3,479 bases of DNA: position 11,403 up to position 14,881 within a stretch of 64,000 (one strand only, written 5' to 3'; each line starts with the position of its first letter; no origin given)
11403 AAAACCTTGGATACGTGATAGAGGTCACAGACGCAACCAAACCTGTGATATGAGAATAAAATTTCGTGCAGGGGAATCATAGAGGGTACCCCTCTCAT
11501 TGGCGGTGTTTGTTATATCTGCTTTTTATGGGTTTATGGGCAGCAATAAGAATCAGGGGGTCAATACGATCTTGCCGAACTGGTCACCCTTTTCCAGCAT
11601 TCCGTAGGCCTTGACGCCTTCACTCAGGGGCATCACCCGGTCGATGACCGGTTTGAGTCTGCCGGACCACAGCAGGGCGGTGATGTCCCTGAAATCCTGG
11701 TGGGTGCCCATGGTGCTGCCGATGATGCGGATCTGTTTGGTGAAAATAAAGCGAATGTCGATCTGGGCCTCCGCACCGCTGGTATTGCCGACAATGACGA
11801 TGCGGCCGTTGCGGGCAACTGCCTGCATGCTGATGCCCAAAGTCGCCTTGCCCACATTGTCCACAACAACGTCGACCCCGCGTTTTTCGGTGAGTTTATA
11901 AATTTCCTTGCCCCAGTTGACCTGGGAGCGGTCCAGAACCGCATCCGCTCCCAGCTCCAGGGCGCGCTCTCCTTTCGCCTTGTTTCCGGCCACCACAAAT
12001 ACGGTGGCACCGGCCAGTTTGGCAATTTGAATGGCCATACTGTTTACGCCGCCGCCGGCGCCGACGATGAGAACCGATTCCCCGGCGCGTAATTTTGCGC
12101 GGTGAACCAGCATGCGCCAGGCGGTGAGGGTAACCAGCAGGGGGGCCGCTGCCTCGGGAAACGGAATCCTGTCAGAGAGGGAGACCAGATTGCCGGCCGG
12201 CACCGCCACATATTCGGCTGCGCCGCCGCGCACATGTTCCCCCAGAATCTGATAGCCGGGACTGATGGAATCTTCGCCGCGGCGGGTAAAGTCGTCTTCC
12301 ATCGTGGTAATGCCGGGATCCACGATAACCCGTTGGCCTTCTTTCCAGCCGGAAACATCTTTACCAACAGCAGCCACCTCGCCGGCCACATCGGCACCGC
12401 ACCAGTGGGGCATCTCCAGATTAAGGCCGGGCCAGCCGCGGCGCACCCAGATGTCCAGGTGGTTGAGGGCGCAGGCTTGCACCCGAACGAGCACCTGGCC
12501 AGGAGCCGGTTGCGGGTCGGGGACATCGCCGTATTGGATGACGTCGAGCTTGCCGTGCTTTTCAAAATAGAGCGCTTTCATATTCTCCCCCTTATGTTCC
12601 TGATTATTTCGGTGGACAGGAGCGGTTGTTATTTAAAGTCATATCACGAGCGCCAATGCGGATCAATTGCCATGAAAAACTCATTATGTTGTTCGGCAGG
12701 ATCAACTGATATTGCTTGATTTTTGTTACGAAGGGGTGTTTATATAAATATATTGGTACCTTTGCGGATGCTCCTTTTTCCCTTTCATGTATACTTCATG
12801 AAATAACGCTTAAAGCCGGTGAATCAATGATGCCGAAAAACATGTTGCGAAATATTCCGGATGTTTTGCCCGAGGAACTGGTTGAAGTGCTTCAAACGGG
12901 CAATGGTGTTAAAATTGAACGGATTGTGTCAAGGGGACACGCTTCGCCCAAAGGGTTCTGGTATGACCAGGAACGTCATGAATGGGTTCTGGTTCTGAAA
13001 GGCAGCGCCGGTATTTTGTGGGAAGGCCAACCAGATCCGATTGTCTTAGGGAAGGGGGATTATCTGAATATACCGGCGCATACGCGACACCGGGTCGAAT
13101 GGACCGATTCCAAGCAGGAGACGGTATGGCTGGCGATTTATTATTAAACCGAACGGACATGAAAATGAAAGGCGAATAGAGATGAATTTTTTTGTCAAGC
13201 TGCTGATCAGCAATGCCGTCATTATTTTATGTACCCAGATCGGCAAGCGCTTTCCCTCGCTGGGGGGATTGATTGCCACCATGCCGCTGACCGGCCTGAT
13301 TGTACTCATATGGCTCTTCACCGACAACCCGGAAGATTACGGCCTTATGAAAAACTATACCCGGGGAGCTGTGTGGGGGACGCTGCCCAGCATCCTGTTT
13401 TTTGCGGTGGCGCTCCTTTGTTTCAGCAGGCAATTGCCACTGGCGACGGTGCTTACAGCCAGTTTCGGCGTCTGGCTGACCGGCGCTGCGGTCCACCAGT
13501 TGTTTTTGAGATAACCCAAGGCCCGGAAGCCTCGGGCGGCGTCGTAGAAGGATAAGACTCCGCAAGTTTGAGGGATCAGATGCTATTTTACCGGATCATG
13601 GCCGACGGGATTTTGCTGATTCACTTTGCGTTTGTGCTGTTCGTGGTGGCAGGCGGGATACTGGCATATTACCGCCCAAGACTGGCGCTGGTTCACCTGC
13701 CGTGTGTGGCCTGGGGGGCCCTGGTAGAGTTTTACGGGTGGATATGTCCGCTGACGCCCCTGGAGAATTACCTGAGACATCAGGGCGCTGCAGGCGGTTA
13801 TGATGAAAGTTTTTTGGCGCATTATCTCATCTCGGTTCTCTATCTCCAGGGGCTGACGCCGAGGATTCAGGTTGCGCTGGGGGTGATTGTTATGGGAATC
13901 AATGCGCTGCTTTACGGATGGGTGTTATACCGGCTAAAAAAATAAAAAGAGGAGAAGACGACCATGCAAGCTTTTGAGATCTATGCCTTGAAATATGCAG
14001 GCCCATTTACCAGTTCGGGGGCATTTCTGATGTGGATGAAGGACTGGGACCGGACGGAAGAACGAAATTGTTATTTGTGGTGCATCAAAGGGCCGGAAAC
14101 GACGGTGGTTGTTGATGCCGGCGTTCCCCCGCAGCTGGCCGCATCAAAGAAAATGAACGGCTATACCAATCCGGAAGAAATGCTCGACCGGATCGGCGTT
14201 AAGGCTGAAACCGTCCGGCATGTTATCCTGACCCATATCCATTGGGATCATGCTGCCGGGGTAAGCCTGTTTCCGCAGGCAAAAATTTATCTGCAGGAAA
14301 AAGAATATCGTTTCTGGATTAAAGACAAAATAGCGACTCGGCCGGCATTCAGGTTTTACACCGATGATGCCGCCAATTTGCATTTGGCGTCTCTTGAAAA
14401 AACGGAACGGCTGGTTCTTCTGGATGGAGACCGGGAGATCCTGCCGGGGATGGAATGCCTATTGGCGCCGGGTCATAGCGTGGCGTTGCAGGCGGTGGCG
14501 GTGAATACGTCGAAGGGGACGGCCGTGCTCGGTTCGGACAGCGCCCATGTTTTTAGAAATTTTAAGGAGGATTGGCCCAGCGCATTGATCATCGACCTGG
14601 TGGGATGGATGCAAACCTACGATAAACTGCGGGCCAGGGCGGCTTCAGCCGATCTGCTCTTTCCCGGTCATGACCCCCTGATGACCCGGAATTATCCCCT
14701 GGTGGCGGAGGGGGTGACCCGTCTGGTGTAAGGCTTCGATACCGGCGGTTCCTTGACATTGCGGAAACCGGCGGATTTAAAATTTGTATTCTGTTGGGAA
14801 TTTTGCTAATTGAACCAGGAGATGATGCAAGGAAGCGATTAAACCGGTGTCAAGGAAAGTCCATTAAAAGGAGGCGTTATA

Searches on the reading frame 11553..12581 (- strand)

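Call 93: search_protein_families(library=pfam, proteins=[window:11553-12581:-], max_evalue=0.00001)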
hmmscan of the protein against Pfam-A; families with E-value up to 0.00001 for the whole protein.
window:11553-12581:- (342 aa): 3 families
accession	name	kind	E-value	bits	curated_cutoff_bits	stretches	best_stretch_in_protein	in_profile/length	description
PF00107.32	ADH_zinc_N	-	1.7e-32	112.6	31.8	1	178-304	1-127/129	Zinc-binding dehydrogenase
PF08240.17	ADH_N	-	4.4e-23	81.9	23.5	1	27-136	2-103/104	Alcohol dehydrogenase GroES-like domain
PF13602.12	ADH_zinc_N_2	-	3.2e-20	73.9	27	1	210-340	1-134/134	Zinc-binding dehydrogenase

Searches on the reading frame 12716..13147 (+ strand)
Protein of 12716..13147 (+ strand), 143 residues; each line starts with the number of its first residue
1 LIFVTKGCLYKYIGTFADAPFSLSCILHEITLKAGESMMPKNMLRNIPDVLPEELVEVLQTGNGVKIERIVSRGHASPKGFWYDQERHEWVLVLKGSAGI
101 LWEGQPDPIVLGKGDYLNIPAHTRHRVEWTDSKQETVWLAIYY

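Call 93: search_protein_families(library=pfam, proteins=[window:12716-13147:+], max_evalue=0.00001)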
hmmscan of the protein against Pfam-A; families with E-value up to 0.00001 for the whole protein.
window:12716-13147:+ (143 aa): 1 family
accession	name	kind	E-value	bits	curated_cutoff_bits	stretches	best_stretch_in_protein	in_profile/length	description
PF07883.17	Cupin_2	-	4.7e-09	36.3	27.2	1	86-142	17-70/70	Cupin domain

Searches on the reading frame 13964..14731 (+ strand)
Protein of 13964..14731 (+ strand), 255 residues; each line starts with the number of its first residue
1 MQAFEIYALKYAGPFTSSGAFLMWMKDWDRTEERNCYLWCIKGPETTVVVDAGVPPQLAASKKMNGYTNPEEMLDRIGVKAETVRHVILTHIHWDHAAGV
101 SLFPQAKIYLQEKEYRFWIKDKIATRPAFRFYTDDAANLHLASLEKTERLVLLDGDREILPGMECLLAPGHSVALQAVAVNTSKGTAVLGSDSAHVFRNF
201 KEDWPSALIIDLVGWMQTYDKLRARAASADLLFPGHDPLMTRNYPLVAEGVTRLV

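Call 93: search_protein_families(library=pfam, proteins=[window:13964-14731:+], max_evalue=0.00001)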
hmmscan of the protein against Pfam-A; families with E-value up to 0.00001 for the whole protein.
window:13964-14731:+ (255 aa): 1 family
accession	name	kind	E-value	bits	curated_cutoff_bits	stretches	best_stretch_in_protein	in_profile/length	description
PF00753.33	Lactamase_B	-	3.2e-14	53.8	22.7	1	35-111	7-71/196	Metallo-beta-lactamase superfamily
